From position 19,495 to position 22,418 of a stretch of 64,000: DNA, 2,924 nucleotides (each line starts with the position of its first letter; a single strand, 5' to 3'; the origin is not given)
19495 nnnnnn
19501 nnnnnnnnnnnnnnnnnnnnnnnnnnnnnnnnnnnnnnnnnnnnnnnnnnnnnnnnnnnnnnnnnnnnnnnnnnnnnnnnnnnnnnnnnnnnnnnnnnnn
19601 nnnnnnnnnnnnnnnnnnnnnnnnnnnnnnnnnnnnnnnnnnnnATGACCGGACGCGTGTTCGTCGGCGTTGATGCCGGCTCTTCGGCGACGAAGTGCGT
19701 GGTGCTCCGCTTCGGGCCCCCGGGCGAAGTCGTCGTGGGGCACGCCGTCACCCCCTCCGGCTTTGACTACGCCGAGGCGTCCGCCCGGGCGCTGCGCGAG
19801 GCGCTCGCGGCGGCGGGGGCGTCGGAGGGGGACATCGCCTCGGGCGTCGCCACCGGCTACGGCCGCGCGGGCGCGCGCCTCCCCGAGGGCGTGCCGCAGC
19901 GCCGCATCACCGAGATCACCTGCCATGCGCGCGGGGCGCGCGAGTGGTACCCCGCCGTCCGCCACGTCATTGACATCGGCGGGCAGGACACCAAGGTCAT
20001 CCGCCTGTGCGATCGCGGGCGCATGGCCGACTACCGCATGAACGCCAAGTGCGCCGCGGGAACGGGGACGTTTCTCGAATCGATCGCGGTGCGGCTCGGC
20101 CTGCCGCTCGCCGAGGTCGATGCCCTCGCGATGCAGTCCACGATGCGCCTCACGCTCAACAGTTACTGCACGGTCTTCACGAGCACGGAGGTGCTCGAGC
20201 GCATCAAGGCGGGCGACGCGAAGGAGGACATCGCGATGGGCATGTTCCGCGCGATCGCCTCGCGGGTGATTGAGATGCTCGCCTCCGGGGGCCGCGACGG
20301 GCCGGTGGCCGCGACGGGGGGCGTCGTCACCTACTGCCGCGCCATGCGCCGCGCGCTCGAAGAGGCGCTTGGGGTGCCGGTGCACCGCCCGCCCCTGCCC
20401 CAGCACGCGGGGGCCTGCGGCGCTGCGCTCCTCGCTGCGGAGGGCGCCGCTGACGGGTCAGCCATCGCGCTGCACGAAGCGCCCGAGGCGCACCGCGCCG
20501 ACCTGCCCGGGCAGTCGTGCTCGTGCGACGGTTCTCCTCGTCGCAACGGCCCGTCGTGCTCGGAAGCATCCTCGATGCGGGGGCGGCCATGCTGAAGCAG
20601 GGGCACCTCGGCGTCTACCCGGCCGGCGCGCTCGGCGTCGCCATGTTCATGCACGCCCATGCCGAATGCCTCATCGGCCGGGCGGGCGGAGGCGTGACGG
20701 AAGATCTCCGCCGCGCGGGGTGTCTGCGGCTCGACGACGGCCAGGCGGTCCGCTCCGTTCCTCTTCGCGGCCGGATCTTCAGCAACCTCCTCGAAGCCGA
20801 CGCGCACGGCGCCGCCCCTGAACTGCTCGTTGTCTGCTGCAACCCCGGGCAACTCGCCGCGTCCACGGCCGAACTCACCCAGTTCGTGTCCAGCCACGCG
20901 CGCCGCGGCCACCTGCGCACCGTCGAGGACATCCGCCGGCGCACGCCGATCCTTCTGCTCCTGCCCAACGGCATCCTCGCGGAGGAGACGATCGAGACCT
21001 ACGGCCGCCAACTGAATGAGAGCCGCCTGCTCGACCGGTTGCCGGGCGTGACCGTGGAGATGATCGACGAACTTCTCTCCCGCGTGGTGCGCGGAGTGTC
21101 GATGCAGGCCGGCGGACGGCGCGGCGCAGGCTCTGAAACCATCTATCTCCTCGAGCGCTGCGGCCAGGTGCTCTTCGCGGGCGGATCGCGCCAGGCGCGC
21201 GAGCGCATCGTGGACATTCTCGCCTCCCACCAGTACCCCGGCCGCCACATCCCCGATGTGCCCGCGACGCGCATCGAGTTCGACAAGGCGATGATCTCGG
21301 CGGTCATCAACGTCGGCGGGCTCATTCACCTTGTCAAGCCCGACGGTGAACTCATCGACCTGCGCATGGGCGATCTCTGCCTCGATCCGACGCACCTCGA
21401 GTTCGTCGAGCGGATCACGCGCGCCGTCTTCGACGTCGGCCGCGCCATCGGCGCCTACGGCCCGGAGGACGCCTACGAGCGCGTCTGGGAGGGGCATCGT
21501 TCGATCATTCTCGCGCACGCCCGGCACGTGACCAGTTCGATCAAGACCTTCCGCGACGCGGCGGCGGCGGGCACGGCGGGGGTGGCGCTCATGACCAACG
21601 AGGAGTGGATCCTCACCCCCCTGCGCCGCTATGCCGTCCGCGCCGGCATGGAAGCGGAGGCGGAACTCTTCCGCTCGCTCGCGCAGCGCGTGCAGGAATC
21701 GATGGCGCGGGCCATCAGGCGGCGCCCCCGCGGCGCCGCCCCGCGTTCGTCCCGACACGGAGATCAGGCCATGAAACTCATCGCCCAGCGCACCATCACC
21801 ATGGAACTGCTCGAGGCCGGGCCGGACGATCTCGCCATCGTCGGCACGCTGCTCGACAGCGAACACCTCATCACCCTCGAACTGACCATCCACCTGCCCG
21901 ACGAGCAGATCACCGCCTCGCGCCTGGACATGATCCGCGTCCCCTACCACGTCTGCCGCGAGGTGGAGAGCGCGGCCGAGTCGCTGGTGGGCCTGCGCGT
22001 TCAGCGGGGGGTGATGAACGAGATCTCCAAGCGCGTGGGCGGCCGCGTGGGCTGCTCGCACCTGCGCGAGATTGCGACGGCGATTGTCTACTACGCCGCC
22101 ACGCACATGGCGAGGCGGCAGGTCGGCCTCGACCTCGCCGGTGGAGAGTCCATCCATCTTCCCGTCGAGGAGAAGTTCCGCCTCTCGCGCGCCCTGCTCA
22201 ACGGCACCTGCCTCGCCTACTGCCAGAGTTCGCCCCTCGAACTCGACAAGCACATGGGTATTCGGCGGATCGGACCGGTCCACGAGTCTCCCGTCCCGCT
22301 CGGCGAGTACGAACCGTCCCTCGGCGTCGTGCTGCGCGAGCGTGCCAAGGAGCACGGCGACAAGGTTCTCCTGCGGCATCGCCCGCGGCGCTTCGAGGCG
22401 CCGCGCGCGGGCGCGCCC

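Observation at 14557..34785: About 20 kb translationally coupled operon encoding a complete benzoyl-CoA-type (ATP-dependent dearomatisation) pathway in an apparently PVC-type genome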

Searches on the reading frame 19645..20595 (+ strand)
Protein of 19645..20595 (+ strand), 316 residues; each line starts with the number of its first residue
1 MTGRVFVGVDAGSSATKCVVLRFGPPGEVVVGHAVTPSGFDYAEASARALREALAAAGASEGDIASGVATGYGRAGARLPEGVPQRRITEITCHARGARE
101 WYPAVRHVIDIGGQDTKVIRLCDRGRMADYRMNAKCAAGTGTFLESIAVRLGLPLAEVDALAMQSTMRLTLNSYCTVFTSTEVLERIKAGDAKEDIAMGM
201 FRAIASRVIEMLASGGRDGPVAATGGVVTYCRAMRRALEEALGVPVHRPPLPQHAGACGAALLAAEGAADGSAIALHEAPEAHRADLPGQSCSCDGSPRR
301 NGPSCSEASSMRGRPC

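Call 4: search_protein_families(library=ncbifam, proteins=[window:19645-20595:+], max_evalue=0.00001)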
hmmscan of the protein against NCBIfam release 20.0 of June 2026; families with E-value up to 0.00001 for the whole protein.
window:19645-20595:+ (316 aa): 5 families
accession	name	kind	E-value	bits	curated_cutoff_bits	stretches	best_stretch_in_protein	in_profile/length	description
TIGR00241.1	CoA_E_activ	domain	2.1e-60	204.3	125.4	1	7-263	3-248/248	acyl-CoA dehydratase activase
TIGR02259.1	benz_CoA_red_A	equivalog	3.2e-43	148.1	578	1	68-259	234-427/432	benzoyl-CoA reductase subunit A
TIGR03192.1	benz_CoA_bzdQ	equivalog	1.5e-32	113.3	380.2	1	7-263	35-285/293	benzoyl-CoA reductase, bzd-type, subunit Q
TIGR03286.1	methan_mark_15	hypoth_equivalog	1.9e-32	112.8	455.75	1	6-265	146-402/404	methanogenesis marker 15 protein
TIGR02261.1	benz_CoA_red_D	equivalog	4.7e-29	101.4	312.85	1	7-262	4-260/262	benzoyl-CoA reductase subunit D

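Call 6: search_protein_families(library=pfam, proteins=[window:19645-20595:+], max_evalue=0.001)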
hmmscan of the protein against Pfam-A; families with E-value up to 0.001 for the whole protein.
window:19645-20595:+ (316 aa): 1 family
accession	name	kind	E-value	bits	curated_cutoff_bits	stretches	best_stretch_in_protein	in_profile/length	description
PF01869.26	BcrAD_BadFG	-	8.9e-56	189.8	31.5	1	7-264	1-271/271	BadF/BadG/BcrA/BcrD ATPase family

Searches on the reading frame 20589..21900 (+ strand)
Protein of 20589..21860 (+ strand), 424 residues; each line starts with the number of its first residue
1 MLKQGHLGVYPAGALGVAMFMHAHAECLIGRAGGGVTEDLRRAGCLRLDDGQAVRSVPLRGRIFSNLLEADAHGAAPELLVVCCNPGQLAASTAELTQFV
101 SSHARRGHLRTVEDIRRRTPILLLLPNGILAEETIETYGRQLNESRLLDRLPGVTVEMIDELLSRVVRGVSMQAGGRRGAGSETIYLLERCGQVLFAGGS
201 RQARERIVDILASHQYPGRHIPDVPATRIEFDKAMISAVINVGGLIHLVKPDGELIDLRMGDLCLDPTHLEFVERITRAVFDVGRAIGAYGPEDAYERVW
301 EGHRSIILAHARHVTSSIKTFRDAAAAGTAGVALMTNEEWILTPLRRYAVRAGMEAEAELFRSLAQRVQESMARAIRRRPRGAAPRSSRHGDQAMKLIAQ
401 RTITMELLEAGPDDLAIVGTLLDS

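Call 31: search_protein_families(library=ncbifam, proteins=[window:20589-21900:+], max_evalue=0.001)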
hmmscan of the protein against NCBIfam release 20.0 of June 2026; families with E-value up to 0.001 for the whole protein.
window:20589-21900:+ (437 aa): 0 families

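Call 51: search_protein_families(library=pfam, proteins=[window:20589-21860:+], max_evalue=10)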
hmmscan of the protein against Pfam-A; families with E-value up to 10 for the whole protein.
window:20589-21860:+ (424 aa): 0 families

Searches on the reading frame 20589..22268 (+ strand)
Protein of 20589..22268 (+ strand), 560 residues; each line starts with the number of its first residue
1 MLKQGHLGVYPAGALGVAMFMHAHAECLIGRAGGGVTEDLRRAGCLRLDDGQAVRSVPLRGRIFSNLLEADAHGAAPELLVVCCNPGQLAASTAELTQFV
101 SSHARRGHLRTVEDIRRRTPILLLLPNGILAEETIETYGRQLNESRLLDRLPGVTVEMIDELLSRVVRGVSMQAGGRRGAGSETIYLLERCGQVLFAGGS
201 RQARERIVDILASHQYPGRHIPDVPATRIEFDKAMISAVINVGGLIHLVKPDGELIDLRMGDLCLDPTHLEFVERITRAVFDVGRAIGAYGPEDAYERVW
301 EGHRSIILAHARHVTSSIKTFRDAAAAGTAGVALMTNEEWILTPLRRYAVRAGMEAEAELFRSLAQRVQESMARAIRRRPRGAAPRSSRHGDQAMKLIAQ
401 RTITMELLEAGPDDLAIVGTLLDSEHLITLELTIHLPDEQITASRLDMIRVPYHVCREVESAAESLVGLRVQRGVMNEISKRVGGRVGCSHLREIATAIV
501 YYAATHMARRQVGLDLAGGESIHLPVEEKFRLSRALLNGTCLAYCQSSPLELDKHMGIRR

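Call 53: find_homologous_proteins(query=window:20589-22268:+, max_evalue=0.00001)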
Query window:20589-22268:+ (560 aa): 39 proteins with E <= 0.00001 among 8000 candidates.
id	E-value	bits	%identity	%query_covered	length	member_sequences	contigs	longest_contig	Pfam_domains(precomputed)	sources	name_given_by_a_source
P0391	1.1e-214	732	59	100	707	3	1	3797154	PF00501.35,PF11136.14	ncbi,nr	ncbi:MAG: AMP-binding protein [Phycisphaerales bacterium]|nr:MAG: AMP-binding protein [Phycisphaeral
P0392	3.2e-212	724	60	100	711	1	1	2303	PF00501.35,PF11136.14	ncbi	ncbi:MAG: AMP-binding protein, partial [Phycisphaerae bacterium]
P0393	2.2e-209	715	57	100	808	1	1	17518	PF00501.35,PF11136.14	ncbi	ncbi:MAG: AMP-binding protein, partial [Phycisphaerae bacterium]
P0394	5.9e-208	710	58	100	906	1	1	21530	PF00501.35,PF11136.14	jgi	jgi:hypothetical protein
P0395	1.8e-204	699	58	100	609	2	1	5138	PF11136.14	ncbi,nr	ncbi:MAG: DUF2889 domain-containing protein, partial [Planctomycetes bacterium]|nr:DUF2889 domain-co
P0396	9.9e-204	696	59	96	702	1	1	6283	PF00501.35,PF11136.14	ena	-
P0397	2.0e-203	695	61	91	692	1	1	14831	PF11136.14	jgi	jgi:hypothetical protein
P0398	2.2e-191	655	55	100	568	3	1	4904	PF11136.14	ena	-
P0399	4.9e-190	651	55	100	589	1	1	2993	PF11136.14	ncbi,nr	ncbi:MAG TPA: DUF2889 domain-containing protein, partial [Phycisphaerales bacterium]|nr:DUF2889 doma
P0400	5.3e-189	648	55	100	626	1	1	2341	PF11136.14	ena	-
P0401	4.7e-187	641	56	100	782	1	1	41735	PF00501.35,PF11136.14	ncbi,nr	ncbi:MAG: AMP-binding protein, partial [Phycisphaerales bacterium]|nr:AMP-binding protein [Phycispha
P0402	7.3e-178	611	60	84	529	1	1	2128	PF11136.14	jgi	jgi:hypothetical protein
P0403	2.0e-177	609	58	86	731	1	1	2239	PF00501.35,PF11136.14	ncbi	ncbi:MAG: AMP-binding protein, partial [Phycisphaerae bacterium]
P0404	1.2e-156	541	61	74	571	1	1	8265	PF00501.35,PF11136.14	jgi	jgi:hypothetical protein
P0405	1.3e-155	537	59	77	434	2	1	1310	-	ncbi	ncbi:unnamed protein product, partial [marine sediment metagenome]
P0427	2.9e-45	173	31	68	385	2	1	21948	-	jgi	jgi:hypothetical protein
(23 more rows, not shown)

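Call 62: predict_structure(alignment_id=A1)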
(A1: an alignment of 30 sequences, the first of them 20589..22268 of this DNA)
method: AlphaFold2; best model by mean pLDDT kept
length: 560 residues; sequences in the alignment: 30
mean_pLDDT: 76.4   pTM: 0.64
mean pLDDT of the five models: 76.4, 75.3, 74.2, 72.1, 70.4
residues with pLDDT >= 90: 186; 70-90: 184; 50-70: 130; < 50: 60
segments of 3 or more residues with pLDDT < 50: 381-403, 424-427, 450-454, 485-488, 517-522, 544-560
pLDDT, mean of each block of 10 residues (from residue 1): 92 74 88 73 87 87 89 93 77 86 90 94 86 77 89 92 92 75 79 88 94 92 88 91 92 87 91 97 94 93 90 80 78 78 91 96 94 82 35 27 51 63 50 68 61 52 63 61 52 61 63 51 55 57 47 44
secondary structure, 60 per line:
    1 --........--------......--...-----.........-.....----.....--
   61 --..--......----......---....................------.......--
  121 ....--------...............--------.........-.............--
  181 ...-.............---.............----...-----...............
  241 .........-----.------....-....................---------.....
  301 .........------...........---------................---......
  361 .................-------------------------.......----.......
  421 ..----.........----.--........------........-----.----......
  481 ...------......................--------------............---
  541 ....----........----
elements in order: E3-10 H19-24 E27-29 H35-43 E45-49 E54-58 H67-72 E77-82 H86-105 H112-118 E121-124 H133-147 H156-164 E166-178 E185-197 H201-213 E218-220 H226-248 H262-265 H267-286 H296-309 H316-326 H336-351 H355-377 E403-409 E414-422 E427-435 E443-450 H457-464 H475-483 H490-511 H526-537 H541-544 H549-556

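Call 64: fold_search(model_id=the predicted structure, library=pdb)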
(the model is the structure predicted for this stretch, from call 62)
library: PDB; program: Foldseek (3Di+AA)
matches with E <= 10: 461; with E <= 0.001: 44
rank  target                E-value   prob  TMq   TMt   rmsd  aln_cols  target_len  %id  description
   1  5ayv_A                2.1e-11  1.00  0.42  0.74   5.5       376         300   16  Crystal structure of archaeal ketopantoate reductase complexed with coenzyme A and 2-oxopantoate (released 2016-01-27)
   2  5hws_C                2.2e-11  1.00  0.43  0.74   4.9       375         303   16  Crystal structure of ketopantoate reductase from Thermococcus kodakarensis complexed with NADP+ (released 2016-05-18)
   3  5ayv_B                4.0e-11  1.00  0.41  0.70   6.0       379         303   17  Crystal structure of archaeal ketopantoate reductase complexed with coenzyme A and 2-oxopantoate (released 2016-01-27)
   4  5hws_A                5.4e-11  1.00  0.42  0.73   5.6       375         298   17  Crystal structure of ketopantoate reductase from Thermococcus kodakarensis complexed with NADP+ (released 2016-05-18)
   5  5hws_D                5.7e-11  1.00  0.41  0.72   5.6       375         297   17  Crystal structure of ketopantoate reductase from Thermococcus kodakarensis complexed with NADP+ (released 2016-05-18)
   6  8ix9_C                8.0e-11  1.00  0.39  0.63   6.2       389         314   17  Pseudomoans Aerugiona Wildtype Ketopantoate Reductase with NADPH (released 2024-04-03)
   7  8iwg_B                1.5e-10  1.00  0.41  0.68   5.9       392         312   17  Pseudomoans Aerugiona Wildtype Ketopantoate Reductase native structure (released 2024-04-03)
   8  3ego_A                2.5e-10  1.00  0.41  0.72   5.7       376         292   14  Crystal structure of Probable 2-dehydropantoate 2-reductase panE from Bacillus Subtilis (released 2008-09-30)
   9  8iwg_A                2.5e-10  1.00  0.39  0.64   6.2       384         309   17  Pseudomoans Aerugiona Wildtype Ketopantoate Reductase native structure (released 2024-04-03)
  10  8ix9_A                3.0e-10  1.00  0.38  0.63   6.4       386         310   17  Pseudomoans Aerugiona Wildtype Ketopantoate Reductase with NADPH (released 2024-04-03)
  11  3wfi_A                3.1e-10  1.00  0.37  0.60   7.5       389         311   14  The crystal structure of D-mandelate dehydrogenase (released 2014-07-23)
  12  8iwq_B                3.3e-10  1.00  0.40  0.66   5.9       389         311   17  Pseudomoans Aerugiona Native Ketopantoate Reductase with glycerol (released 2024-04-03)
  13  5x20_B                3.8e-10  1.00  0.43  0.73   4.9       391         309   15  The ternary structure of D-mandelate dehydrogenase with NADH and anilino(oxo)acetate (released 2017-04-05)
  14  3hwr_A                4.6e-10  1.00  0.40  0.69   5.8       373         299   17  Crystal structure of PanE/ApbA family ketopantoate reductase (YP_299159.1) from Ralstonia eutropha JMP134 at 2.15 A re (released 2009-06-30)
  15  3hwr_B                5.1e-10  1.00  0.41  0.70   6.0       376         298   16  Crystal structure of PanE/ApbA family ketopantoate reductase (YP_299159.1) from Ralstonia eutropha JMP134 at 2.15 A re (released 2009-06-30)
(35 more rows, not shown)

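Call 72: find_encoding_contigs(protein=P0427, flank=10000, max_places=2)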
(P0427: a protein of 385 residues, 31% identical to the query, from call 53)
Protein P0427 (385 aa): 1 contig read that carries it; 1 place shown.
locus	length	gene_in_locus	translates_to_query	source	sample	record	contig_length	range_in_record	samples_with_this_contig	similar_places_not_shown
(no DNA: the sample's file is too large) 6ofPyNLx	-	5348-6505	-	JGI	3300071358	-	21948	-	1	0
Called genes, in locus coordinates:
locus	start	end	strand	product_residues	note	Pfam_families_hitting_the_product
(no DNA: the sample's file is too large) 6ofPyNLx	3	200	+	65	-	?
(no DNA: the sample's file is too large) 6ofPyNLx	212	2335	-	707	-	PF20601:DUF6797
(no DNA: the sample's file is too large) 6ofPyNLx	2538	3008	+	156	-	-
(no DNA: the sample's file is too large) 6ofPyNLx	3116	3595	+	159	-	PF00072:Response_reg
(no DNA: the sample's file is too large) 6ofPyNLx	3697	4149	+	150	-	PF00072:Response_reg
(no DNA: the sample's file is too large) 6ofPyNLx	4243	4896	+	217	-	PF01726:LexA_DNA_bind, PF00717:Peptidase_S24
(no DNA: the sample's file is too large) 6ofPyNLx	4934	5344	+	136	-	PF13291:ACT_4 (faint), PF19571:ACT_8, PF01842:ACT (faint), PF13840:ACT_7 (faint), PF22629:ACT_AHAS_ss (faint)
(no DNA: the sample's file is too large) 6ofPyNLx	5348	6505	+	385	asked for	-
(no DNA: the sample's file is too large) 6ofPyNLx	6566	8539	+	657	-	-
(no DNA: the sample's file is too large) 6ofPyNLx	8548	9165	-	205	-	-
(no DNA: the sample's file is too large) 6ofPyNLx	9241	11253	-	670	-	PF07944:Beta-AFase-like_GH127_cat, PF20736:Glyco_hydro127M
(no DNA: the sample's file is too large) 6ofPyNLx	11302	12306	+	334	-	PF13249:SQHop_cyclase_N (faint), PF13243:SQHop_cyclase_C (weak)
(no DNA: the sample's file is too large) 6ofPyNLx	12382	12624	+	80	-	-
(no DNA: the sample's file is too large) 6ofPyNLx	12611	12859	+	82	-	-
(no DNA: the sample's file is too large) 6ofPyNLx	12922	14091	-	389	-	PF13205:Big_5 (faint)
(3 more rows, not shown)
